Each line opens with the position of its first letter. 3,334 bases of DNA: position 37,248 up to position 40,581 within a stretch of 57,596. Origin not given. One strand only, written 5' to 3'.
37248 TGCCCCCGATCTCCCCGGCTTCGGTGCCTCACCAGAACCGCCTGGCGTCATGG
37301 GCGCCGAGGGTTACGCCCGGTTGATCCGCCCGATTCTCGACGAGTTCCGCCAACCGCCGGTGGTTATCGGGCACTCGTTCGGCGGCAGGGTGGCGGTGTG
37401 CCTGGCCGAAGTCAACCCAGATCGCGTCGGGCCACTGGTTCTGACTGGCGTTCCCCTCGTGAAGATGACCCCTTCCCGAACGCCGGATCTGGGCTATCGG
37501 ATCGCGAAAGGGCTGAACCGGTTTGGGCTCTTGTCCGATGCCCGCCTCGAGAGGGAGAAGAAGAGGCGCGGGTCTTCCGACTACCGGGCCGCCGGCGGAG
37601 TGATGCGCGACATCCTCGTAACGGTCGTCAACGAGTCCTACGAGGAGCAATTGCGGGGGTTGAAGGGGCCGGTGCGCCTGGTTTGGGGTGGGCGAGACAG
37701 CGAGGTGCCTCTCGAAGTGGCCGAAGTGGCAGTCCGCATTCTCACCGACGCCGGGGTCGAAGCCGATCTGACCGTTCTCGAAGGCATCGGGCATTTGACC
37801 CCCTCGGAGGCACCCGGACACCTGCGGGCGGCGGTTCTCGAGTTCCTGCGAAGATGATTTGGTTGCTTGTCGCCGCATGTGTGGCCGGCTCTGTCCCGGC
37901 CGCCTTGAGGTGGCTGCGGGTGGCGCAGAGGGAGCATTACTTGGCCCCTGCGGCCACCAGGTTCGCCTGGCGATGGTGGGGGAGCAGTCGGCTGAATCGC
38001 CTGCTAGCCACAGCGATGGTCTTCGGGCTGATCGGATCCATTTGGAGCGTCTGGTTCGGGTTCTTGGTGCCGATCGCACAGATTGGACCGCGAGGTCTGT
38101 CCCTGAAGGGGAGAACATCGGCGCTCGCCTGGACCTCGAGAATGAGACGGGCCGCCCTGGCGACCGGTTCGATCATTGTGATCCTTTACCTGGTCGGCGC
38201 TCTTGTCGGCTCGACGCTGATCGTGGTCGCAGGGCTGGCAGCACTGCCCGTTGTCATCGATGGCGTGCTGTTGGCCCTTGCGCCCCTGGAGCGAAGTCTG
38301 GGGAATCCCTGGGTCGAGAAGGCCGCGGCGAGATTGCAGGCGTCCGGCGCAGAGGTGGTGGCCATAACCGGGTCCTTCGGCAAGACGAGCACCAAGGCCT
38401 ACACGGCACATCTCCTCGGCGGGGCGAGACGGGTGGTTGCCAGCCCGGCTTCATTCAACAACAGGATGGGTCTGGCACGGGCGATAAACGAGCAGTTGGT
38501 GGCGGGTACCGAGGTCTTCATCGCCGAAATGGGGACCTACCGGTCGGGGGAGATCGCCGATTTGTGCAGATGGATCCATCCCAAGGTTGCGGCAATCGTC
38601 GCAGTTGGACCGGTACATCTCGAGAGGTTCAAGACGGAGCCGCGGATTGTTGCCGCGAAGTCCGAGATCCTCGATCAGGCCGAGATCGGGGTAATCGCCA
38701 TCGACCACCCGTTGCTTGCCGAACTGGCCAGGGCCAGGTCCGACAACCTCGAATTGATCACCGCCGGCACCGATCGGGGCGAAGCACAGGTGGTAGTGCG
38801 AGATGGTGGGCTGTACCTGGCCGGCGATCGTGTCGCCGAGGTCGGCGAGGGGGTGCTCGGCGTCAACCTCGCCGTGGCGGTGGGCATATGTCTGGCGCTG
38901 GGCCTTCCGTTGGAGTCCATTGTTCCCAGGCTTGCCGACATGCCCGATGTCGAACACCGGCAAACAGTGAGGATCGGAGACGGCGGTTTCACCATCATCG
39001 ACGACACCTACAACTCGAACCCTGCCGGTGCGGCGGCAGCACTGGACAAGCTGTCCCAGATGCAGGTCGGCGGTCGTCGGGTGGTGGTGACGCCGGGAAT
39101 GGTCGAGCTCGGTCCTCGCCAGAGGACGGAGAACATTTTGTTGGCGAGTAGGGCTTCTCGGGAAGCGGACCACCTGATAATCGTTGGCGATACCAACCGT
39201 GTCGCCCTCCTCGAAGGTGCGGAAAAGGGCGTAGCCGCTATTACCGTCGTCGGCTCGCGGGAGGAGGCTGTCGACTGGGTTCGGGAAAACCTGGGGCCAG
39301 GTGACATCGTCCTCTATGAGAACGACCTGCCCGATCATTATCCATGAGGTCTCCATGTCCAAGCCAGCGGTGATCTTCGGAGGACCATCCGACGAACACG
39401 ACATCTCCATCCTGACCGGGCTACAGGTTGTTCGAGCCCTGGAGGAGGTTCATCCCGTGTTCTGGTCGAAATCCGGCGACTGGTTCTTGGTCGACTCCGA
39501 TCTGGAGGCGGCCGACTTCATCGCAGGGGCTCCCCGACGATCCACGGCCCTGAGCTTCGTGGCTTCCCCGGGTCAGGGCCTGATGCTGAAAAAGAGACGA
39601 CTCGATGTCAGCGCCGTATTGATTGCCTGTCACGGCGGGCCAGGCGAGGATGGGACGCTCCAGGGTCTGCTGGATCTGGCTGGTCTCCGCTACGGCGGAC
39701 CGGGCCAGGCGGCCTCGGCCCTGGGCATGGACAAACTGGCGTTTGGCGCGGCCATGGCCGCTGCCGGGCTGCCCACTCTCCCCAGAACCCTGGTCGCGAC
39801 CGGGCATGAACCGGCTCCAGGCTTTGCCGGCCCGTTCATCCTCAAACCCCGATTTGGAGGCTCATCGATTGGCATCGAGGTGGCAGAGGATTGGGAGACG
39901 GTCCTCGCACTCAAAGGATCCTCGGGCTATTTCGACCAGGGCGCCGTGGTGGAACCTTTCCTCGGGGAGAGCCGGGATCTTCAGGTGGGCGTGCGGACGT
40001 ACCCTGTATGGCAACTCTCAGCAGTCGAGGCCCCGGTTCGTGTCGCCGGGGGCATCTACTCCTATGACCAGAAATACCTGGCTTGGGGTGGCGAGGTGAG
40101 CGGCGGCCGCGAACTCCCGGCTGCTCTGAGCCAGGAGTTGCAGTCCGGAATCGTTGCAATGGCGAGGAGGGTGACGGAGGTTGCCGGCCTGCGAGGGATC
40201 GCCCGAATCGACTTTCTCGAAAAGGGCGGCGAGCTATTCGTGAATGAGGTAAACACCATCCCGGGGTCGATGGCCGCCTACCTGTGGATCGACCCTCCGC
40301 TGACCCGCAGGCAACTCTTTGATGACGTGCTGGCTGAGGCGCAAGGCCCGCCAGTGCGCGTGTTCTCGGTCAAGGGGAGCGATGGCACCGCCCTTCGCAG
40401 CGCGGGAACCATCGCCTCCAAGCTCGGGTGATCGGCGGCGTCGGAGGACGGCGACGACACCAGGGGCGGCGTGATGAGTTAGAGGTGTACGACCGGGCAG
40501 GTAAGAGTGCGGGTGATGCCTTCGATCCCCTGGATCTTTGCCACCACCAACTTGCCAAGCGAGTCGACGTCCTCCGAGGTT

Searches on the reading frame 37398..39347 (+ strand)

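Call 45: search_protein_families(library=pfam, proteins=[window:37398-39347:+])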
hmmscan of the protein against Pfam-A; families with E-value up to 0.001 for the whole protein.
window:37398-39347:+ (649 aa): 2 families
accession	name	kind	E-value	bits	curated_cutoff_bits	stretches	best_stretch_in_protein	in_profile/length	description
PF08245.18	Mur_ligase_M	-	3.4e-22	79.8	24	1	323-465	1-154/200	Mur ligase middle domain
PF02875.26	Mur_ligase_C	-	1.2e-16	62.2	28.4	1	522-639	3-122/127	Mur ligase, glutamate ligase domain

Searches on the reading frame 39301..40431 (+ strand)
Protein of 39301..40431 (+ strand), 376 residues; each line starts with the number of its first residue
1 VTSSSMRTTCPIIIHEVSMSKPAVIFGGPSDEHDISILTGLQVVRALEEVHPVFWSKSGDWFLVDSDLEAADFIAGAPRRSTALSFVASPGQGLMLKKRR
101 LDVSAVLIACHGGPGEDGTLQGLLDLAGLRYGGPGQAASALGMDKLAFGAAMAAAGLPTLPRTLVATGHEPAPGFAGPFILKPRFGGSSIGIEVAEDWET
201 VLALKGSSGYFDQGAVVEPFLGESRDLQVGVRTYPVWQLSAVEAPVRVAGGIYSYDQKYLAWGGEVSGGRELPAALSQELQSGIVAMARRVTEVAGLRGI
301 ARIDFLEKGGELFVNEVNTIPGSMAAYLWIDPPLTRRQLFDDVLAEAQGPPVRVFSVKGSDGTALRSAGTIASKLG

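Call 45: search_protein_families(library=pfam, proteins=[window:39301-40431:+])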
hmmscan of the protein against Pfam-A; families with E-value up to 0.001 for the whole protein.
window:39301-40431:+ (376 aa): 2 families
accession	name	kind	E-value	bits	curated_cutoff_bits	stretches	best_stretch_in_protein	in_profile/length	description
PF07478.18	Dala_Dala_lig_C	-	2.2e-22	80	24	1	178-322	38-177/204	D-ala D-ala ligase C-terminus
PF01820.27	Dala_Dala_lig_N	-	8.5e-22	78.4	34.6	1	23-133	3-120/121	D-ala D-ala ligase N-terminus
